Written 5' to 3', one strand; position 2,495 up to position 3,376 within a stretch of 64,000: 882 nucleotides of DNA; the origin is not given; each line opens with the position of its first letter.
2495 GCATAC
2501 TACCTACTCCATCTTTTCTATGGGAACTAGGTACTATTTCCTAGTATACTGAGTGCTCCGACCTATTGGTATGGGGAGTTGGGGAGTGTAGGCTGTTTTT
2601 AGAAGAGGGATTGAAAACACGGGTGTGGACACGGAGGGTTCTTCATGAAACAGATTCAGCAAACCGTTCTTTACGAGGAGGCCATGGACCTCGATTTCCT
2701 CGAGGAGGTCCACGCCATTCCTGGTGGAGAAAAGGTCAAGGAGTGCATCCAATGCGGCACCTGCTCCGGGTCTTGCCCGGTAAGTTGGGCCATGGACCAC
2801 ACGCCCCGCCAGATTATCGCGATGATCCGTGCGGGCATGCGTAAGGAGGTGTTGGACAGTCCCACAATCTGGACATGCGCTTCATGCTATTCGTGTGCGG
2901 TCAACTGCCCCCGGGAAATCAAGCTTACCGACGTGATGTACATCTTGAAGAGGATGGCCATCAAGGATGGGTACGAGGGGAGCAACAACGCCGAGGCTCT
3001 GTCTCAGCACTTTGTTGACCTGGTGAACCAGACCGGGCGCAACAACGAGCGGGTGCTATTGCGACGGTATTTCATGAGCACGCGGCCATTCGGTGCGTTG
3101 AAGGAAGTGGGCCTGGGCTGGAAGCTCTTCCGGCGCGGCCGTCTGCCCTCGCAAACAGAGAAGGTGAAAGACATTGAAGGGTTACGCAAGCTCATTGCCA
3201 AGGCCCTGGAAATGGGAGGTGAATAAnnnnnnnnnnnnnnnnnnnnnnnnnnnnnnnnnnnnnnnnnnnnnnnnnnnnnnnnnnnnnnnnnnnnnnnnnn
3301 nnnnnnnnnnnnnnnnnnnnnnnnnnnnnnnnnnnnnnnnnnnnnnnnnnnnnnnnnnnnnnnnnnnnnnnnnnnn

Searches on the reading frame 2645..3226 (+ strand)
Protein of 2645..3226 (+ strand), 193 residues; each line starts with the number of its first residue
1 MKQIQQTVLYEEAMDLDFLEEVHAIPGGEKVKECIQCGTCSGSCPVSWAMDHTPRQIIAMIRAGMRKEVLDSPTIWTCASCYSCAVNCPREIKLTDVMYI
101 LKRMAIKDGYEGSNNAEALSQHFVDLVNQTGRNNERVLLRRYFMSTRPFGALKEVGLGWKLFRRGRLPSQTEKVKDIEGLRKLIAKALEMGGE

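Call 7: search_protein_families(library=pfam, proteins=[window:2645-3226:+])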
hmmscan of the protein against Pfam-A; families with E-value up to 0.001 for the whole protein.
window:2645-3226:+ (193 aa): 6 families
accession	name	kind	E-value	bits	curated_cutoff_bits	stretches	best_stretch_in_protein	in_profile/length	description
PF13183.11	Fer4_8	-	2.5e-11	44.4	27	1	31-92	2-68/68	4Fe-4S dicluster domain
PF13534.11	Fer4_17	-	9e-10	39.4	22.2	1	33-92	1-60/61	4Fe-4S dicluster domain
PF13187.11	Fer4_9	-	5.2e-08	33.2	27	1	33-91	1-50/52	4Fe-4S dicluster domain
PF12838.12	Fer4_7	-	5.8e-05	23.9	27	1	34-91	2-51/52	4Fe-4S dicluster domain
PF13237.11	Fer4_10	-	9.8e-05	22.6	25.5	1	32-89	7-53/53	4Fe-4S dicluster domain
PF13484.11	Fer4_16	-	0.00046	21.4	30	0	33-47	1-15/66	4Fe-4S double cluster binding domain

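Call 70: find_encoding_contigs(protein=window:2645-3226:+, flank=10000, max_places=2)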
Protein window:2645-3226:+ (193 aa): 16 contigs read that carry it; 2 places shown.
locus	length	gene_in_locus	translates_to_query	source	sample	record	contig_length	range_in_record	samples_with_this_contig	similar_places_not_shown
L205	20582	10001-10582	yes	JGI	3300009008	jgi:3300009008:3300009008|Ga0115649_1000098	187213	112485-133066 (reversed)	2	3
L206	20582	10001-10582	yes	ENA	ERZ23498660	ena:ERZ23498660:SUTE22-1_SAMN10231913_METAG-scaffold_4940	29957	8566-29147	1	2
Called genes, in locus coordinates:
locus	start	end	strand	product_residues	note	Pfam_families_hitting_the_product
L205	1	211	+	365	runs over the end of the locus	PF16670:PI-PLC-C1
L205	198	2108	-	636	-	-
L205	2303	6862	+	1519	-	PF02412:TSP_3 (weak), PF11617:Cu-binding_MopE (weak), PF02412:TSP_3, PF11617:Cu-binding_MopE (weak)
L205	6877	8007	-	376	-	-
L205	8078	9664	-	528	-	PF00221:Lyase_aromatic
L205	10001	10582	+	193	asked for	PF13183:Fer4_8, PF13187:Fer4_9, PF13534:Fer4_17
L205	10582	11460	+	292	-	PF02754:CCG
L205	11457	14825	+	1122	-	PF00890:FAD_binding_2 (weak), PF12831:FAD_oxidored, PF13450:NAD_binding_8 (weak), PF14691:Fer4_20, PF00890:FAD_binding_2 (weak), PF01266:DAO (weak), PF07992:Pyr_redox_2, PF13450:NAD_binding_8, +16 more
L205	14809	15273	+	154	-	PF02662:FlpD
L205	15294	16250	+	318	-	PF01058:Oxidored_q6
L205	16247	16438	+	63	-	PF27537:HoxH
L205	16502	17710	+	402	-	PF00374:NiFeSe_Hases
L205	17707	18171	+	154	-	PF01750:HycI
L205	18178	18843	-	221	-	PF00072:Response_reg, PF08281:Sigma70_r4_2, PF00196:GerE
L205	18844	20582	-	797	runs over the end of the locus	PF07730:HisKA_3, PF02518:HATPase_c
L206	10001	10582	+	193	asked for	PF13183:Fer4_8, PF13187:Fer4_9, PF13534:Fer4_17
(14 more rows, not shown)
